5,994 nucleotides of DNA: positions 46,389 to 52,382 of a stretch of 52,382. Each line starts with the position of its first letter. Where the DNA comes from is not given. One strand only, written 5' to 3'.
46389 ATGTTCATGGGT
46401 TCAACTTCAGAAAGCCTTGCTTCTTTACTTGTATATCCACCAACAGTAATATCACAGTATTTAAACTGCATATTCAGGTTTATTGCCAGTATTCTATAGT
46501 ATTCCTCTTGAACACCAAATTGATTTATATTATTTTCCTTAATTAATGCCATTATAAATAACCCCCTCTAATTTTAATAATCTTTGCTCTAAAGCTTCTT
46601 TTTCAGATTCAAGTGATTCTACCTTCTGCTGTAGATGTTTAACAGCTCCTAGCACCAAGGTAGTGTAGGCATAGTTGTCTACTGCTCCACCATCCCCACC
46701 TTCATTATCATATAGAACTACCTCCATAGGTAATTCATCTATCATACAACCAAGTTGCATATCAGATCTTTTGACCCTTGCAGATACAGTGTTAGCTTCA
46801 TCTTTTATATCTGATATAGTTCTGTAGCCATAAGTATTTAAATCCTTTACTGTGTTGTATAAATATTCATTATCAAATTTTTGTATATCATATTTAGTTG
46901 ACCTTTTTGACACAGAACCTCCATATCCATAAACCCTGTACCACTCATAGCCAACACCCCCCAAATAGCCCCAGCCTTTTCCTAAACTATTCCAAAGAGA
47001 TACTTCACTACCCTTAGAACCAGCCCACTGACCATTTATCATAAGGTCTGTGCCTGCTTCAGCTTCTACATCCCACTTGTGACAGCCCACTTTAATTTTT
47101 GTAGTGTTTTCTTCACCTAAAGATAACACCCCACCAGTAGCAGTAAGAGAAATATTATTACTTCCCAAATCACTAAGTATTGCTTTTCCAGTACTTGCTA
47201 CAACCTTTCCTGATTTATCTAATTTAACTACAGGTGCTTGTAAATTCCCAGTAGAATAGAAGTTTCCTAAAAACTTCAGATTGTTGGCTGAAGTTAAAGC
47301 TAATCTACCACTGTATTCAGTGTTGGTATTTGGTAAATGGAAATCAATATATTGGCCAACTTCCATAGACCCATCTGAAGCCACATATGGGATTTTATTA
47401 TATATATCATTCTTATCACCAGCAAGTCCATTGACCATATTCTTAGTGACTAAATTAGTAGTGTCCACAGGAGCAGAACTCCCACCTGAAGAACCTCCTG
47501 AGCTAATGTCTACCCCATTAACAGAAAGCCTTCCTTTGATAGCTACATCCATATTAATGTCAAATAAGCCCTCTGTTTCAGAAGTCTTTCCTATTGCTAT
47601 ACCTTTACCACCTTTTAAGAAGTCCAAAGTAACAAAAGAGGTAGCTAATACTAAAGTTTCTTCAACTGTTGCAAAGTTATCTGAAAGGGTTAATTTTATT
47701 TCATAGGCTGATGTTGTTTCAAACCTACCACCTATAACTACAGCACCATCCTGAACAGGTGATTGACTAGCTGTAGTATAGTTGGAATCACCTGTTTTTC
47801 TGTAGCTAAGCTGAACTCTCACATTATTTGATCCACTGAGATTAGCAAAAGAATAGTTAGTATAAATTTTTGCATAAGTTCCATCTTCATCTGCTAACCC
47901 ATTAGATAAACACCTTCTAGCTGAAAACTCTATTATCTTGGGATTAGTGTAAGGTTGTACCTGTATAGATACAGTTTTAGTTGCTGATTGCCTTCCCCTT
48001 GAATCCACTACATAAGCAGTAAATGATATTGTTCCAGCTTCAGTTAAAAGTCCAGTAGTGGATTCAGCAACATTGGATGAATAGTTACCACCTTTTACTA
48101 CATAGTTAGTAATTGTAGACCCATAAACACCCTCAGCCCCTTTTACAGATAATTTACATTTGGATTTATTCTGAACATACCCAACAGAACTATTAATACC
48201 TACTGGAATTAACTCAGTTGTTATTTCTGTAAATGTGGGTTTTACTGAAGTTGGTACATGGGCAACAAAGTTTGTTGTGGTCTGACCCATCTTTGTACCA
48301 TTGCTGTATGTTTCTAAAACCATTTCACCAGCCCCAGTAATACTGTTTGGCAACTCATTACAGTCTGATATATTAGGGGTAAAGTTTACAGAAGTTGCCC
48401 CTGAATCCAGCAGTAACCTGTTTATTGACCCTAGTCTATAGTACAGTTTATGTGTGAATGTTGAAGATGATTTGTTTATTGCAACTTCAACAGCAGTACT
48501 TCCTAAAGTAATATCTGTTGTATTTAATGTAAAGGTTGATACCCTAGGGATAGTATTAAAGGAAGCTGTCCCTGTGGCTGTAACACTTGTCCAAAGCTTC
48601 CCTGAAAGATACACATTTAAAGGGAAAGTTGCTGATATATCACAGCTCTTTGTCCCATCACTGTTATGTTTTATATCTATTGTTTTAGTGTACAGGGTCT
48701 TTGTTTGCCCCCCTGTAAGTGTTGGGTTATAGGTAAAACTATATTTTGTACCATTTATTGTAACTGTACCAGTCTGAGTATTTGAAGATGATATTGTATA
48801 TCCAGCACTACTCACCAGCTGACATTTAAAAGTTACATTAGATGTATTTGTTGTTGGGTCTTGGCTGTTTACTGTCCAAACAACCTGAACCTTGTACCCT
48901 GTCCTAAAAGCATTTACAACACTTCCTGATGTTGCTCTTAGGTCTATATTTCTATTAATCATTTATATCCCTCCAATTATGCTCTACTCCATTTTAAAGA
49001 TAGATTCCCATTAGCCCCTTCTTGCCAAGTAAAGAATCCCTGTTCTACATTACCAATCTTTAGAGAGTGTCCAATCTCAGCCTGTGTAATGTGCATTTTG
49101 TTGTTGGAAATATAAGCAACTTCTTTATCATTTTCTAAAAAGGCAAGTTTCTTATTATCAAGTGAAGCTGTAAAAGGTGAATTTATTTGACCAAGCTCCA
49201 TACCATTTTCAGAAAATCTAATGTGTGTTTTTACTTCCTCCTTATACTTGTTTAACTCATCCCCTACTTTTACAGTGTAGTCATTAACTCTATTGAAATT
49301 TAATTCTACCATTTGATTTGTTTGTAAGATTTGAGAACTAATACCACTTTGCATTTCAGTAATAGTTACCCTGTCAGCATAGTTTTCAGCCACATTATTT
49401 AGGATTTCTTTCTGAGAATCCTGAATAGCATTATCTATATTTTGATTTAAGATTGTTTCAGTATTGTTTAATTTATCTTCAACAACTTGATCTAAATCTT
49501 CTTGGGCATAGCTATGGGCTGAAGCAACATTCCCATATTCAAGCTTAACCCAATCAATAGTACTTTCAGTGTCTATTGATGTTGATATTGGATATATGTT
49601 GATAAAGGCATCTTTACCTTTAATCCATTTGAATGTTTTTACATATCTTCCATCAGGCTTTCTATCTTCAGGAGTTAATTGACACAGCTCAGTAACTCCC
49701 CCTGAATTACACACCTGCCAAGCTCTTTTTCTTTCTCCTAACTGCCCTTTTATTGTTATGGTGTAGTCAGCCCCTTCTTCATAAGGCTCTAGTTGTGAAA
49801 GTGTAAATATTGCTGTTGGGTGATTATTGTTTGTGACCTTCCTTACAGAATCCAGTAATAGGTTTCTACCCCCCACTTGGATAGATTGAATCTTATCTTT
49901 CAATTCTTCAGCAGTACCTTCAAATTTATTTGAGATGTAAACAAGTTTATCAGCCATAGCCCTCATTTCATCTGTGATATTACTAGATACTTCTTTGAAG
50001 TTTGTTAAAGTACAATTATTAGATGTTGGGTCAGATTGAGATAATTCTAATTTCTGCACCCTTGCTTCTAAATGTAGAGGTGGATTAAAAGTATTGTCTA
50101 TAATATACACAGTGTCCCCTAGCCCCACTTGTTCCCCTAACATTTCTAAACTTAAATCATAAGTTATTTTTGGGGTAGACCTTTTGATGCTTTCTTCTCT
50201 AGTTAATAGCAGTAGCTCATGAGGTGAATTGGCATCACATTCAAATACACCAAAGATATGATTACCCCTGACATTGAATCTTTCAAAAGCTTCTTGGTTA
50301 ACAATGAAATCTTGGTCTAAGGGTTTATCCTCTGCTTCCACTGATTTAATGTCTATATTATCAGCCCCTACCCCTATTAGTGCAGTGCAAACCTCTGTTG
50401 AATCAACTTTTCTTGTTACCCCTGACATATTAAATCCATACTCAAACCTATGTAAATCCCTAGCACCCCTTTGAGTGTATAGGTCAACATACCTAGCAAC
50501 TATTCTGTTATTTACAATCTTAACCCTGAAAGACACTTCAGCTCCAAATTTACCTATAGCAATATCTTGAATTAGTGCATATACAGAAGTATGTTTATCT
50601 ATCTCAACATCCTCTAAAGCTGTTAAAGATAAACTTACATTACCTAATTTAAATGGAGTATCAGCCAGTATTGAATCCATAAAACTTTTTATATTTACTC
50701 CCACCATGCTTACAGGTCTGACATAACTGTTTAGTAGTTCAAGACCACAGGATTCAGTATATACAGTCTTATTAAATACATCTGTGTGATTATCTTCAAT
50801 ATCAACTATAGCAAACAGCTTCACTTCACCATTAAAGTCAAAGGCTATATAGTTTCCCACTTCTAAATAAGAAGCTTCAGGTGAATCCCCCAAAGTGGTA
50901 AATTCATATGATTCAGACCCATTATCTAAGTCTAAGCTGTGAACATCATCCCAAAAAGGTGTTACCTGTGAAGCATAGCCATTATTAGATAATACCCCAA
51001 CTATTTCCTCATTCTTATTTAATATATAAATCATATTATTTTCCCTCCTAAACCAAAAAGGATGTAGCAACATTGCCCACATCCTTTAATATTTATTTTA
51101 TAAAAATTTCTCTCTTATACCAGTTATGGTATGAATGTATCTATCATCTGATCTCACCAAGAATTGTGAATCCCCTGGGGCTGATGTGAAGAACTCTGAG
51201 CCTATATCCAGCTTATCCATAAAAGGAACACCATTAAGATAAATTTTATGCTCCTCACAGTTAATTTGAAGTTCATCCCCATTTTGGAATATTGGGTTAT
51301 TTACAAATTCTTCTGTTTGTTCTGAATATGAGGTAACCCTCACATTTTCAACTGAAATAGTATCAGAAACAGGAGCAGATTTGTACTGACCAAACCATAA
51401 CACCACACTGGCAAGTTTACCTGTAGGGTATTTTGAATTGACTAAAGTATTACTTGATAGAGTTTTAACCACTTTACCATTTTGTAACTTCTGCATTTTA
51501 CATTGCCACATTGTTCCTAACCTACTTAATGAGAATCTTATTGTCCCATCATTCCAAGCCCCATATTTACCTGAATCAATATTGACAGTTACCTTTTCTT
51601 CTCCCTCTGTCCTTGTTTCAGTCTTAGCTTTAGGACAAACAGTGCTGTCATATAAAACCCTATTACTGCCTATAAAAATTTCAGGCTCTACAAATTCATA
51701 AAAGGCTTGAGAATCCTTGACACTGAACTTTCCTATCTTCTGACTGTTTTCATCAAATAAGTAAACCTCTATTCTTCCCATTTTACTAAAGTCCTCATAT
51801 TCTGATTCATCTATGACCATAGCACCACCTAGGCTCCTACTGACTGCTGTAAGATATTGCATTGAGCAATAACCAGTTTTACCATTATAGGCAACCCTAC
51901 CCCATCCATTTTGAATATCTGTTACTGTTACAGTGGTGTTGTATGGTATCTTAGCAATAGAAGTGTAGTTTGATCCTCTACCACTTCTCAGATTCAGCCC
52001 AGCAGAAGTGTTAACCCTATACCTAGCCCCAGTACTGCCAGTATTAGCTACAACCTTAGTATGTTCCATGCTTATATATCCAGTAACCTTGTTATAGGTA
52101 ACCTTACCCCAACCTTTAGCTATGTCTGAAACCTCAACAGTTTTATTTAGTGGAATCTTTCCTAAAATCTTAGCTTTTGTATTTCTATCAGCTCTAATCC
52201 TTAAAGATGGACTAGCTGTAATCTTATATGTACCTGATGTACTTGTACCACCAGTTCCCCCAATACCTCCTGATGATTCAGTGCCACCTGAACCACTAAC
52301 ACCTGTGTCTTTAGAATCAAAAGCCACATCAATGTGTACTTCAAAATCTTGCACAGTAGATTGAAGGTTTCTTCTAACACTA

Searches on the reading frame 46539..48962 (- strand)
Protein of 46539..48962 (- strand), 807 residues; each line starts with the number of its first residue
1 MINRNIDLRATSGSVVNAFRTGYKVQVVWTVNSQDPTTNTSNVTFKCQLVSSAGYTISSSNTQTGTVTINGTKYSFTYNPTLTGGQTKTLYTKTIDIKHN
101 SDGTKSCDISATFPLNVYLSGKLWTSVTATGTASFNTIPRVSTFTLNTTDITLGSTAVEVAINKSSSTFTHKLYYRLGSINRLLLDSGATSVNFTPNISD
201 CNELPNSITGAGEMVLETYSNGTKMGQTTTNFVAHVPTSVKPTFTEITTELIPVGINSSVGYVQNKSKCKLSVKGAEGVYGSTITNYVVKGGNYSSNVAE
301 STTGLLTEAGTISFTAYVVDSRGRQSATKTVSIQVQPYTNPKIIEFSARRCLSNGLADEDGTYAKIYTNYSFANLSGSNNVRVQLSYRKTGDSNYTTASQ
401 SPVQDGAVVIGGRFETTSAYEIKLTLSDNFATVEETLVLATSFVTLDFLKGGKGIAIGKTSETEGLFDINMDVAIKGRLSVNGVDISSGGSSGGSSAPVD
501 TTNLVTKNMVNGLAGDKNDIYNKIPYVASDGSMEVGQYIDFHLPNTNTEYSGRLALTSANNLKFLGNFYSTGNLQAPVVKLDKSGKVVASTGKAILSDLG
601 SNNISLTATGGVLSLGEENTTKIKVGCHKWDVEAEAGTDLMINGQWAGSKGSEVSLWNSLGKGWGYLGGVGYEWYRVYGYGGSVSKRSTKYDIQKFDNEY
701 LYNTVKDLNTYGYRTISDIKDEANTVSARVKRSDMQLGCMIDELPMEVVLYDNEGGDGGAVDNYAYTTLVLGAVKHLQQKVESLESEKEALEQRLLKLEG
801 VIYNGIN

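Call 10: search_protein_families(library=phrogs, proteins=[window:46539-48962:-], max_evalue=0.00001)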
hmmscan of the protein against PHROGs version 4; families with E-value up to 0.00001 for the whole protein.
window:46539-48962:- (807 aa): 2 families
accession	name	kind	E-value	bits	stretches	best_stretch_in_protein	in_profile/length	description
phrog_372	-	tail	2.5e-110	371.3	1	10-787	2-741/743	tail protein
phrog_18627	-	tail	4.6e-34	119.1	1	21-321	10-317/317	tail protein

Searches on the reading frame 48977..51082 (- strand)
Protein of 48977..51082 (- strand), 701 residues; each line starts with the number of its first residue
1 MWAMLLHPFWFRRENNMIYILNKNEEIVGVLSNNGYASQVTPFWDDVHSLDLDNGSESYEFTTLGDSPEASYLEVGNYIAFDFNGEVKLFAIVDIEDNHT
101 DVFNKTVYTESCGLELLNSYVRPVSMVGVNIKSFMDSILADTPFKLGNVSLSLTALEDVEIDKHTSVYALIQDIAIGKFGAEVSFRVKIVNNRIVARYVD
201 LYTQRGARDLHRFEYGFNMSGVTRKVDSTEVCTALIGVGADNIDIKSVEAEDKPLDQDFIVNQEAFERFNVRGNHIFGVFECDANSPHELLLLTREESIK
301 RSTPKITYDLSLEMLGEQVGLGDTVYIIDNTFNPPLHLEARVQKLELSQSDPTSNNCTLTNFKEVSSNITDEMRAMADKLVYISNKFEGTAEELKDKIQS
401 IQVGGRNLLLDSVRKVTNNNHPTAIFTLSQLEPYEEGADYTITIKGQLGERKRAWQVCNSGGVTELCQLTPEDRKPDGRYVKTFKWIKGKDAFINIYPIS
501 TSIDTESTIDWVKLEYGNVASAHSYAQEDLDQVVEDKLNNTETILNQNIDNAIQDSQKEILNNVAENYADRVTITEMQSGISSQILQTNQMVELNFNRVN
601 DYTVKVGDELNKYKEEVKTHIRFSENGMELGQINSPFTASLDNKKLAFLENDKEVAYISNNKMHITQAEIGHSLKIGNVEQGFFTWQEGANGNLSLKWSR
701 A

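Call 10: search_protein_families(library=phrogs, proteins=[window:48977-51082:-], max_evalue=0.00001)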
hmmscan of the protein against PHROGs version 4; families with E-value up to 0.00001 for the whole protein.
window:48977-51082:- (701 aa): 23 families
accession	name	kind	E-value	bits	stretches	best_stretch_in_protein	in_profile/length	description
phrog_12312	-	head and packaging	1.6e-66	226.1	1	18-403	3-397/784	virion structural protein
phrog_1775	-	head and packaging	1.8e-59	202.4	2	42-378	26-369/1609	minor head protein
phrog_6253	-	tail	5.5e-49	168.5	1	17-386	2-405/589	minor tail protein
phrog_588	-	tail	2.2e-45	156.4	1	17-381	9-409/955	tail fiber protein and host specificity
phrog_26466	-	unknown function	2.6e-41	141.8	1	15-393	6-398/2337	-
phrog_4798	-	tail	3.1e-36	125.9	1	58-367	75-386/796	tail protein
phrog_1067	-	head and packaging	4.4e-30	105.9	1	15-405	5-393/991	minor head protein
phrog_1786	-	head and packaging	2.1e-27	96.5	1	17-364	1-343/1246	minor head protein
phrog_17797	-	tail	1.7e-26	93.5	1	17-375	1-376/929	tail protein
phrog_6468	-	tail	3.5e-26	92.3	1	18-381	3-406/1366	tail fiber protein; host specificity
phrog_12244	-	unknown function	1.4e-25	90.8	1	17-393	1-389/720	-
phrog_19445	-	head and packaging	2.1e-25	89.9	1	17-395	3-409/1114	tail tip protein Tal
phrog_27577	-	tail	2.4e-21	76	1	16-259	3-233/1795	tail protein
phrog_12329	-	head and packaging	1.2e-17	64.3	1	18-380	2-370/833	virion structural protein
phrog_9478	-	tail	6.6e-17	62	1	70-386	57-386/779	minor tail protein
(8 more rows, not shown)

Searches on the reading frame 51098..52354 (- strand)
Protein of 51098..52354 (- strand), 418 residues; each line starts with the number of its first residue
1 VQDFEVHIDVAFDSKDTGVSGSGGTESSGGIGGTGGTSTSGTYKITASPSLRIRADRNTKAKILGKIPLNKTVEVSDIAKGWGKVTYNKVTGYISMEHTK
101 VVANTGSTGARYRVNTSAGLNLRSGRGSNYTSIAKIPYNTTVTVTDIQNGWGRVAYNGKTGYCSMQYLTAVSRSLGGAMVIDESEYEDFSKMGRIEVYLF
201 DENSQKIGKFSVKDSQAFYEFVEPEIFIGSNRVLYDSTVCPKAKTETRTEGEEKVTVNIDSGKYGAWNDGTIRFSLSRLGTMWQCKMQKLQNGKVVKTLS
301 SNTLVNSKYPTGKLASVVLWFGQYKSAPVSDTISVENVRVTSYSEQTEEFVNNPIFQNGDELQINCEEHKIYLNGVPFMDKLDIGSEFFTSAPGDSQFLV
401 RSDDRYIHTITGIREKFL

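Call 10: search_protein_families(library=phrogs, proteins=[window:51098-52354:-], max_evalue=0.00001)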
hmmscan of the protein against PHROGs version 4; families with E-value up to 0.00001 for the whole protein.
window:51098-52354:- (418 aa): 4 families
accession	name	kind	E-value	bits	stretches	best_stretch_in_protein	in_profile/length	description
phrog_202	-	tail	1.1e-26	94.8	1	188-402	310-504/523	distal tail protein Dit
phrog_1794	-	lysis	1.6e-16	61.6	2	107-174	265-333/336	amidase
phrog_18955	-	unknown function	7.9e-13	48.8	1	104-173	201-266/483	-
phrog_12552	-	tail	3e-07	31.4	1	259-411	30-198/206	tail protein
